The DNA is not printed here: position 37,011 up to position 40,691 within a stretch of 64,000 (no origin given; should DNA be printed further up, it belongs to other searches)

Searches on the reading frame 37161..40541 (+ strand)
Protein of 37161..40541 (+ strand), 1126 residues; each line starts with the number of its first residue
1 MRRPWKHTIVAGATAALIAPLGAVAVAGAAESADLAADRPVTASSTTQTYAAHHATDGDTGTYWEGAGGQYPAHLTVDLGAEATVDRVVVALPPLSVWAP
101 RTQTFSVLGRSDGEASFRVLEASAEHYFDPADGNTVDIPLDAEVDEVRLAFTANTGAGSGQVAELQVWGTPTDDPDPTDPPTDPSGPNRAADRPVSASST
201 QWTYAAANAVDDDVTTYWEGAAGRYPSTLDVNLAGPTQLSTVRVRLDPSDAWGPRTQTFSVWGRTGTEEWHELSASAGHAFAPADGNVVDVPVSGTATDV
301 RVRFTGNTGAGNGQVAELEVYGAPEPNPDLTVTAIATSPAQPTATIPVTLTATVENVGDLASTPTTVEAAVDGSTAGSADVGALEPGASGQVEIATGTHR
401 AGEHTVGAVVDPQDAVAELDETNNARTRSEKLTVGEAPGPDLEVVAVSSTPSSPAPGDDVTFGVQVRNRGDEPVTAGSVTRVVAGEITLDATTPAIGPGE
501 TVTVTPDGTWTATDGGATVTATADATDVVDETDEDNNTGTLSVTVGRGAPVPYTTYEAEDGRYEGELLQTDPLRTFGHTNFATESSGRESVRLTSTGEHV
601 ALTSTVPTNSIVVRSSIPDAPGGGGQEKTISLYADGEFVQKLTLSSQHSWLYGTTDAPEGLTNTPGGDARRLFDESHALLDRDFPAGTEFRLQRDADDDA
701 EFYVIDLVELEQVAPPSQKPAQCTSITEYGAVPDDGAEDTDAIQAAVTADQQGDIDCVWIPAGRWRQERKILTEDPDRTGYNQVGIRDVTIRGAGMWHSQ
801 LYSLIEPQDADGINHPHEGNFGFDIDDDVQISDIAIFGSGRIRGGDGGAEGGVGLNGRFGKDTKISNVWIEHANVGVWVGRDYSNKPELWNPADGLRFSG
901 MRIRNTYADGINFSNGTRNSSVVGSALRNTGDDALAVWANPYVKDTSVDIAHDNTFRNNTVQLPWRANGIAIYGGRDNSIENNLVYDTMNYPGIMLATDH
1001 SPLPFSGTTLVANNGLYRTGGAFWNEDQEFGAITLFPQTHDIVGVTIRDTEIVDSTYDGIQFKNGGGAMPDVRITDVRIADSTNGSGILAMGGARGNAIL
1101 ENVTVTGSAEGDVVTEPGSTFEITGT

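Call 10: search_protein_families(library=pfam, proteins=[window:37161-40541:+], max_evalue=0.001)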
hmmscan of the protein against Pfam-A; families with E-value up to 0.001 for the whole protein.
window:37161-40541:+ (1126 aa): 8 families
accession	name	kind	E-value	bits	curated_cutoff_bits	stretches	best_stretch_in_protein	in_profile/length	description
PF22815.2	CatAgl_D1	-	3.9e-46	157.4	27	1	551-713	2-159/159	Alpha-1,3-glucanase catalytic domain D1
PF07705.17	CARDB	-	3.3e-36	124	22.7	2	327-427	1-100/101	CARDB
PF22816.2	CatAgl_D2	-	1.2e-29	103.8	27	1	744-1083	11-333/389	Alpha-1,3-glucanase catalytic domain D2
PF00754.31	F5_F8_type_C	-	3.4e-27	95.5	28.2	2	41-165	2-127/127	F5/8 type C domain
PF22633.2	F5_F8_type_C_2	-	1.3e-22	80.7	27.8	2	54-148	1-90/91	NedA-like, galactose-binding domain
PF13229.12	Beta_helix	-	6.6e-09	36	25.9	1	893-1014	8-114/158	Right handed beta helix region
PF12708.12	Pect-lyase_RHGA_epim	-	2.2e-06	28.1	27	1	724-800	2-67/213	Rhamnogalacturonase A/epimerase, pectate lyase-like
PF05048.19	NosD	-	1e-05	25.5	23.6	1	910-1110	18-175/212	Periplasmic copper-binding protein (NosD)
